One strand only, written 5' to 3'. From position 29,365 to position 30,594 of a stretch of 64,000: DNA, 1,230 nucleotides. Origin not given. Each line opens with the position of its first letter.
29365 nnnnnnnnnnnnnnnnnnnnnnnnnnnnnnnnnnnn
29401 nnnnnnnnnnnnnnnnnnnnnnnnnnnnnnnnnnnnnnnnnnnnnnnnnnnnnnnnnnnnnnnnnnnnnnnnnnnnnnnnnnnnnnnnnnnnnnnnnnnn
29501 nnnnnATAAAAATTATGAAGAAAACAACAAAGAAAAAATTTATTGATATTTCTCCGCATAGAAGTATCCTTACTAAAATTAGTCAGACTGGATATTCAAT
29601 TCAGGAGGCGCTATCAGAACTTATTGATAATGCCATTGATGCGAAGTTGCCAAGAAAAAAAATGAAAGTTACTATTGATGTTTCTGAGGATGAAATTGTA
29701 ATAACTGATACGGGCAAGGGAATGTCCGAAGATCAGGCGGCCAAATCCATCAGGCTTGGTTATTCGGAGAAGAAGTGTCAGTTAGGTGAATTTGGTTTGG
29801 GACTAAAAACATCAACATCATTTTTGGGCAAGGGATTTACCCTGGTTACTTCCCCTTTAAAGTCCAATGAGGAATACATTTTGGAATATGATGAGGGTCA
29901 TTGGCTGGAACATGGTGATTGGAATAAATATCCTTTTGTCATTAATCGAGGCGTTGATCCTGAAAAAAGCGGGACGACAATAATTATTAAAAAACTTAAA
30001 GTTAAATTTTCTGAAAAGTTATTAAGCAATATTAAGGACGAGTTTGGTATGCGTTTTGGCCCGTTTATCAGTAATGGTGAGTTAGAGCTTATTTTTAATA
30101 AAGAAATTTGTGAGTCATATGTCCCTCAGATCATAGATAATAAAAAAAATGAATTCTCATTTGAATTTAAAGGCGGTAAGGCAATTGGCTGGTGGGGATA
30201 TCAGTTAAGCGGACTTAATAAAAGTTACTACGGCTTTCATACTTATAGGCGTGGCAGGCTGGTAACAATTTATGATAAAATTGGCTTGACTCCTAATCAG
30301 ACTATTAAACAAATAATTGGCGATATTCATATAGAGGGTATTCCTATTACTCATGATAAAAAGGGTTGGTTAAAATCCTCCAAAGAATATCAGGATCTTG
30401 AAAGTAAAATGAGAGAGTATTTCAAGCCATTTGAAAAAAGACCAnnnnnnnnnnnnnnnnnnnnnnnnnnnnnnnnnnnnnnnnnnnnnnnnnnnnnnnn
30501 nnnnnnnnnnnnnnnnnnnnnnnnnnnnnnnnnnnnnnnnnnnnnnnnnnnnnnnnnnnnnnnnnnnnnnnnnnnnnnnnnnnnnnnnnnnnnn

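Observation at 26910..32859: Five-gene operon encoding a split dikinase-like phosphohistidine relay with a GHKL ATPase fusion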

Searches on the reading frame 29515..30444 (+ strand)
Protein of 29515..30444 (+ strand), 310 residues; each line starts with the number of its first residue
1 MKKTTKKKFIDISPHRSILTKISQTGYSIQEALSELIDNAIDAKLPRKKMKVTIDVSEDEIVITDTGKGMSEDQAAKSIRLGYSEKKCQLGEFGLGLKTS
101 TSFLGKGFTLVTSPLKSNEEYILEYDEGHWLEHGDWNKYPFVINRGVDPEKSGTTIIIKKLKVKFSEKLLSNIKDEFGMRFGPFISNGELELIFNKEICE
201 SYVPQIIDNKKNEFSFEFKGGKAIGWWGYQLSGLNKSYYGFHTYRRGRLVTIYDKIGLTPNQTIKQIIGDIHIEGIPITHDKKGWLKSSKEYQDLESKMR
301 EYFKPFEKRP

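Call 54: search_solved_structures(query=window:29515-30444:+, max_evalue=1, show_alignments=1)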
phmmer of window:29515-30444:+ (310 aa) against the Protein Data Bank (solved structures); distinct sequences matched with E-value up to 1: 14.
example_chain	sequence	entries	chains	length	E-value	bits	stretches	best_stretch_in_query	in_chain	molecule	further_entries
6o1e_A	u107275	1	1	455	1.2e-10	44.4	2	31-112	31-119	MORC family CW-type zinc finger protein 3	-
5ix1_A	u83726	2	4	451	5.9e-10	42.1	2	31-111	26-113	MORC family CW-type zinc finger protein 3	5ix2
9cdi_A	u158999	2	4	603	9.4e-07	31.5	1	29-113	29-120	ATPase MORC2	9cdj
5of9_A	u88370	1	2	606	9.5e-07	31.5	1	29-113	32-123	MORC family CW-type zinc finger protein 2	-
7k7t_A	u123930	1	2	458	3.2e-06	29.8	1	31-111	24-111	Isoform 3 of MORC family CW-type zinc finger protein 4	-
9cdf_A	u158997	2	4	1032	4e-06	29.5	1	29-113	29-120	ATPase MORC2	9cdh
5ofa_B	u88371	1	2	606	4.1e-06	29.4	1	29-113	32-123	MORC family CW-type zinc finger protein 2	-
5ofb_B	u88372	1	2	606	4.8e-06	29.2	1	29-113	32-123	MORC family CW-type zinc finger protein 2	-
9cdg_A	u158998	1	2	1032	9.5e-06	28.2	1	29-113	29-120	ATPase MORC2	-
7pqi_A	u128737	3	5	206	0.13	14.6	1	26-74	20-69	DNA gyrase subunit B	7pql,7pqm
4gee_A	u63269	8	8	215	0.29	13.5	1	24-113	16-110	DNA gyrase subunit B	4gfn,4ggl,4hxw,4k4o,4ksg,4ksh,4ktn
5yig_A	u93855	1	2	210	0.52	12.7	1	25-112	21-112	DNA topoisomerase 4 subunit B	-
4em7_A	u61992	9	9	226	0.61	12.4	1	25-112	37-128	DNA topoisomerase IV, B subunit | Topoisomerase IV subunit B | DNA topoisomerase 4 subunit B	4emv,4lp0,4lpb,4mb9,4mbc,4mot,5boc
6paj_A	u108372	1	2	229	0.72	12.2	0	30-77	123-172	Sensor protein SrrB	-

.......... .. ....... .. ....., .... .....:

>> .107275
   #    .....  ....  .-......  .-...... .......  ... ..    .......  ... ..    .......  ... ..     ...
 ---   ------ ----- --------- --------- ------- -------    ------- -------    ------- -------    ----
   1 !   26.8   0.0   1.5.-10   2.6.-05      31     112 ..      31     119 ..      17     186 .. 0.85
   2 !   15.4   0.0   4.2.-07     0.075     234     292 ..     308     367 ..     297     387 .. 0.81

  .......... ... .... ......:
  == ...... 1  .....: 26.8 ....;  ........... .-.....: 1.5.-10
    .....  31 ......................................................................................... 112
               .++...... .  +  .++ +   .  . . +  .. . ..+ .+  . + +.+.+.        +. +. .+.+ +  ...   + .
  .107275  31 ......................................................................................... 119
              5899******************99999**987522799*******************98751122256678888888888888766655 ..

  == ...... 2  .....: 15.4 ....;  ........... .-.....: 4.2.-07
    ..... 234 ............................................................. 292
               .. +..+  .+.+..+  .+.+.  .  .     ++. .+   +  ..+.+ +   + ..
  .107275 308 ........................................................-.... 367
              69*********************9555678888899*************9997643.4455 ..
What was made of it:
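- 29515..30783 (+): g3: MORC-type GHKL+S5 ATPase fused to a phosphohistidine swivel domain; core component. The best PDB sequence hits are MORC3, MORC2 and MORC4, with both GHKL and S5 stretches matched (call 54).
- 30193..30420 (+): g3 S5-fold transducer domain with the MORC motifs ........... and THDKKGW (K282/K283). It aligns to the MORC3 segments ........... and THNKQDF (call 54).
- On MORC ATPases: The second matched stretch, to MORC3 residues 308-367, includes THDKKGW / THNKQDF (call 54).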
